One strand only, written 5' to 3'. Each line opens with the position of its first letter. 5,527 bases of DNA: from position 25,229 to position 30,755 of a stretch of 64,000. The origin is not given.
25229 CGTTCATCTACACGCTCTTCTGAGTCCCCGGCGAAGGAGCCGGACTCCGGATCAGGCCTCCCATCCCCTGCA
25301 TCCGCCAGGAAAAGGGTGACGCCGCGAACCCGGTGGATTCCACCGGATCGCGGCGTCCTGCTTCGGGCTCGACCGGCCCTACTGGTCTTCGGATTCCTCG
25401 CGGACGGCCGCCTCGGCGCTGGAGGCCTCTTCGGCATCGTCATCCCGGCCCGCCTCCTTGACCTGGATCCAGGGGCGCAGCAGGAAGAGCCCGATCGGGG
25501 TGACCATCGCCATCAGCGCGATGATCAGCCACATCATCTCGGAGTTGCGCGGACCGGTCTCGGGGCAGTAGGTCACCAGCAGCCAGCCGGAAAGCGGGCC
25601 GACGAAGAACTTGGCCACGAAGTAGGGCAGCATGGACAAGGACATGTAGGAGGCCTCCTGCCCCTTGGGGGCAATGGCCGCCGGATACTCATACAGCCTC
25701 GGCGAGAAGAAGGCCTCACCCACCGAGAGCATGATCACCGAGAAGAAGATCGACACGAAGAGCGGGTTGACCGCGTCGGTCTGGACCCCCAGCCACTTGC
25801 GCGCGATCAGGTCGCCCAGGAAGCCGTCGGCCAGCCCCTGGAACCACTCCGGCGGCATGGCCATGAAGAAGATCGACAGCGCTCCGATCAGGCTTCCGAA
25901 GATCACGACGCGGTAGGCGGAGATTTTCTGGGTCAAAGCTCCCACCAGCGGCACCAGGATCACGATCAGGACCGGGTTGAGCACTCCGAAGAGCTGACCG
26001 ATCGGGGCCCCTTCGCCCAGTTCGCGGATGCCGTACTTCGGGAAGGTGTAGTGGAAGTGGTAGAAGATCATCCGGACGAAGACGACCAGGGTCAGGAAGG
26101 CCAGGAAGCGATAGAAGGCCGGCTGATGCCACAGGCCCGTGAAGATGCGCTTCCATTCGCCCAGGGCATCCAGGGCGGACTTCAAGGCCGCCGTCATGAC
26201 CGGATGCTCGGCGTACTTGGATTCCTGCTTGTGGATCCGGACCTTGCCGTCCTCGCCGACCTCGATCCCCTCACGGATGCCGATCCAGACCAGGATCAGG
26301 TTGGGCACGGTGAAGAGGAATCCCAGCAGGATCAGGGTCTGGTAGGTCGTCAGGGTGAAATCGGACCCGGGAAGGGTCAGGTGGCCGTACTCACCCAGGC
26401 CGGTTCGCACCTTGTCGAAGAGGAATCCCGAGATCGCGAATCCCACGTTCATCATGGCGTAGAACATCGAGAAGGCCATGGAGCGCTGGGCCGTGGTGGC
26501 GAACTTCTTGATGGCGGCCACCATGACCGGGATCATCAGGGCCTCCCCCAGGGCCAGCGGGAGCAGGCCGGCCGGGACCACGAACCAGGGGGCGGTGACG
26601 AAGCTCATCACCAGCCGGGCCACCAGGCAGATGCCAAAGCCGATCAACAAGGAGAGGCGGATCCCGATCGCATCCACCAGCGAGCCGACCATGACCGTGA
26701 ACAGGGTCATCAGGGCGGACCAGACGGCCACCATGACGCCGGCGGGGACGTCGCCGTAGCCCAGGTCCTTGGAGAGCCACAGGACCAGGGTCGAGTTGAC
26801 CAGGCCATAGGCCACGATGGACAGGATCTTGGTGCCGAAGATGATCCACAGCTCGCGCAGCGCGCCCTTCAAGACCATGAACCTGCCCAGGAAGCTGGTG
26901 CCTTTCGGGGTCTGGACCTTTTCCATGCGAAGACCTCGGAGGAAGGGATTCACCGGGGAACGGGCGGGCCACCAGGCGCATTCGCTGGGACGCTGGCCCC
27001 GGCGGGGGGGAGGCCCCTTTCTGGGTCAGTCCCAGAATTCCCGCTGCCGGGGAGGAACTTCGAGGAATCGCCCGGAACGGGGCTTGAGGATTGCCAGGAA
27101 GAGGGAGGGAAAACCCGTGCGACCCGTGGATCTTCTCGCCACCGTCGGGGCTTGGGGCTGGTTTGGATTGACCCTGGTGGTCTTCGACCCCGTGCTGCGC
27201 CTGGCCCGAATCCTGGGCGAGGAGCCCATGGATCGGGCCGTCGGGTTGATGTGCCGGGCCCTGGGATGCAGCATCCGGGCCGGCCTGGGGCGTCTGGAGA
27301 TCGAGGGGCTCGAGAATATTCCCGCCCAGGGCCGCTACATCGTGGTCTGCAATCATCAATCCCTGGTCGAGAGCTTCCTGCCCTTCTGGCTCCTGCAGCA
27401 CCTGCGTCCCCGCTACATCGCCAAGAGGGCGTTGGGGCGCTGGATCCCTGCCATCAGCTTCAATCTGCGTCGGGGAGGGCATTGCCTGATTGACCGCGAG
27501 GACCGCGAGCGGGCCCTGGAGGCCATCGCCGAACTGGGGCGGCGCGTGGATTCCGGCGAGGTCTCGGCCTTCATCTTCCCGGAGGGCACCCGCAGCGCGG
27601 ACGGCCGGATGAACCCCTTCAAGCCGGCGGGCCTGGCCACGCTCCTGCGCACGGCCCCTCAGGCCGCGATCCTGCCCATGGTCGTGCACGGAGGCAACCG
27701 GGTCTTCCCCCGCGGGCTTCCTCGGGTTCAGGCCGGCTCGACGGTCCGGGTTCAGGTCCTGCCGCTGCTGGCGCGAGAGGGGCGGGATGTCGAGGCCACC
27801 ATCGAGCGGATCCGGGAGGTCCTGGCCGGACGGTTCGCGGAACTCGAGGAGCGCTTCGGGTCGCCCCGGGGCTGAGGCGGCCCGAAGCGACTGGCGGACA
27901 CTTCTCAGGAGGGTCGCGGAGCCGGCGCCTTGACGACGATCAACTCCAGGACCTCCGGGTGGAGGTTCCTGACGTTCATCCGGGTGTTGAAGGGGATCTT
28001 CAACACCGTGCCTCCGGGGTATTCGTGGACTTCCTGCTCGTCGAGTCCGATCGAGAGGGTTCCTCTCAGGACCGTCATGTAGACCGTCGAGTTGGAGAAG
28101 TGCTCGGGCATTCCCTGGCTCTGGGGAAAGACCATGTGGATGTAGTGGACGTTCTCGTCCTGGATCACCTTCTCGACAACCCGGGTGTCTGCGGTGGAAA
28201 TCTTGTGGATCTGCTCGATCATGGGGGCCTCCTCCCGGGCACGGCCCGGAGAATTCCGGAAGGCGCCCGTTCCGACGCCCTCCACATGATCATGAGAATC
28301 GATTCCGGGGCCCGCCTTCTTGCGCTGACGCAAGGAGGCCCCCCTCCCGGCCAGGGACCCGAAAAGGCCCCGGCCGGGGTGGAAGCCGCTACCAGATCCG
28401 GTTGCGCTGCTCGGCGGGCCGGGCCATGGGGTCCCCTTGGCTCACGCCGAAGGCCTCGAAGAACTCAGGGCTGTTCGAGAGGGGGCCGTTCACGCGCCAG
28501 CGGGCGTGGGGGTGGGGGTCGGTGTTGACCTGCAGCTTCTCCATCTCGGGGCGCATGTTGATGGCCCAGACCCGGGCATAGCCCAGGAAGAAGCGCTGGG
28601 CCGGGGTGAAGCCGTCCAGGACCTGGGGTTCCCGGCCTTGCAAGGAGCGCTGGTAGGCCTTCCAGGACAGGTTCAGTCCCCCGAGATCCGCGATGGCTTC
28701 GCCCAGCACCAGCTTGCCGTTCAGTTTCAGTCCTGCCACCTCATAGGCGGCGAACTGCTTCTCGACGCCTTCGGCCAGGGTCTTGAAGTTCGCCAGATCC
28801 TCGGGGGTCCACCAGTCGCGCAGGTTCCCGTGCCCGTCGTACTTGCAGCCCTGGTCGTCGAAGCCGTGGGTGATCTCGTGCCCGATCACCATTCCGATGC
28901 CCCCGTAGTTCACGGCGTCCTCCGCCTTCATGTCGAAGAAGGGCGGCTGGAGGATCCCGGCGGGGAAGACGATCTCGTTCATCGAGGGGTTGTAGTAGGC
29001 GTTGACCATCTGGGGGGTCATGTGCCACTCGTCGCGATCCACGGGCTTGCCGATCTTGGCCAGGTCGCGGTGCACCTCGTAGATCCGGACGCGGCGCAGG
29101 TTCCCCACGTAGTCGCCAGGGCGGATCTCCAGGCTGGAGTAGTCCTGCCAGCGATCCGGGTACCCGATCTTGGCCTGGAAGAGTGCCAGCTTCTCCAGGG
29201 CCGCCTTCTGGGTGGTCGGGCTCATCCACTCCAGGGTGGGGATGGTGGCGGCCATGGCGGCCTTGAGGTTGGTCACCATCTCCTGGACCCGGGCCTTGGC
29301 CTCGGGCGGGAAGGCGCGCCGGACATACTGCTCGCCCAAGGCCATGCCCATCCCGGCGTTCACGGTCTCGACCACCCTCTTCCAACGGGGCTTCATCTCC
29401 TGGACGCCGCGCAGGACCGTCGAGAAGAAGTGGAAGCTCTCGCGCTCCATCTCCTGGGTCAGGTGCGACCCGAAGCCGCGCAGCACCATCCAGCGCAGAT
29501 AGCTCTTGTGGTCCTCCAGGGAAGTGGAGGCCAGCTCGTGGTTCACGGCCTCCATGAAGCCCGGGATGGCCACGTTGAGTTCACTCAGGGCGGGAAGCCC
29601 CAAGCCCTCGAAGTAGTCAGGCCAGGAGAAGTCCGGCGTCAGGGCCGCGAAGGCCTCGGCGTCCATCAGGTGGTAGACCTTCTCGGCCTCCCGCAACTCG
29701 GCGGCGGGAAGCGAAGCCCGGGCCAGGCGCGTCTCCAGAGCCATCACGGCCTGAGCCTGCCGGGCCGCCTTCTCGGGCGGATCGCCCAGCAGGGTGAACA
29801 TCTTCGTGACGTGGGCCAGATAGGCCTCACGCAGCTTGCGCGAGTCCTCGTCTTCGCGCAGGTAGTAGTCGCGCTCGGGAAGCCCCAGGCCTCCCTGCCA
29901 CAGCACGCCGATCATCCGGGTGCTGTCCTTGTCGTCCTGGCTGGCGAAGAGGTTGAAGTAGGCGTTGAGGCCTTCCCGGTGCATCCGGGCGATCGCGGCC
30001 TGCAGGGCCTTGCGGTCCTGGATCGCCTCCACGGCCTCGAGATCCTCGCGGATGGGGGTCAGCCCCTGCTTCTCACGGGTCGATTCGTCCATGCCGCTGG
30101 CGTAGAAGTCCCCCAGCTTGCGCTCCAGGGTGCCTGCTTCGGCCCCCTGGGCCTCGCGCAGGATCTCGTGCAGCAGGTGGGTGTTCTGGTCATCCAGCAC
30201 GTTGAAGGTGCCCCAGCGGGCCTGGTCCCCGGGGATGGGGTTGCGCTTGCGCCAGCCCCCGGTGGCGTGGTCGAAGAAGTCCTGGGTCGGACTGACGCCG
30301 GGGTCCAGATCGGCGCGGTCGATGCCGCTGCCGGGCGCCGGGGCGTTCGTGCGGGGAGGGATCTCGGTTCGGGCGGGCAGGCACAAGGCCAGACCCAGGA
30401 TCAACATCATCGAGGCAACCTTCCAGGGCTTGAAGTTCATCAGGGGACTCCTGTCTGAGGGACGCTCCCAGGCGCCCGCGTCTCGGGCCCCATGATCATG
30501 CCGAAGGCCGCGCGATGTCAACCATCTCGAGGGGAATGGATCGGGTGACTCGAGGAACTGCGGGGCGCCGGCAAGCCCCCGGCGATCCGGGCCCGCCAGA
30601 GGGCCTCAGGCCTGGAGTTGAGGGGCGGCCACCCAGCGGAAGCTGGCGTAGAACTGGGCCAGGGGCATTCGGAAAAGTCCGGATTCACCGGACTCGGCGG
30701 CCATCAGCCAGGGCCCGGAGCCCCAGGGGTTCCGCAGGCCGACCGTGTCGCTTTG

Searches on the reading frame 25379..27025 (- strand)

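Call 57: search_protein_families(library=pfam, proteins=[window:25379-27025:-], max_evalue=0.0001)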
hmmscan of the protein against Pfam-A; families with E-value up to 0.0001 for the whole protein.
window:25379-27025:- (548 aa): 1 family
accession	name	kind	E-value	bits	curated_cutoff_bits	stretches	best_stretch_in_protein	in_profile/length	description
PF07690.21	MFS_1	-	6.9e-23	81.5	33.4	1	65-391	4-291/347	Major Facilitator Superfamily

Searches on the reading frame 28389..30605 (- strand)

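Call 57: search_protein_families(library=pfam, proteins=[window:28389-30605:-], max_evalue=0.0001)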
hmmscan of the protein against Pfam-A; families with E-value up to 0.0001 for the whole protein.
window:28389-30605:- (738 aa): 2 families
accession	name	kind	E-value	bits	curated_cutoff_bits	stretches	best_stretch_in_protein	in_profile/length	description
PF05649.18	Peptidase_M13_N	-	4.6e-121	405.2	32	1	106-483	1-381/381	Peptidase family M13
PF01431.27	Peptidase_M13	-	3e-69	233.2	24.5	1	535-732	1-202/205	Peptidase family M13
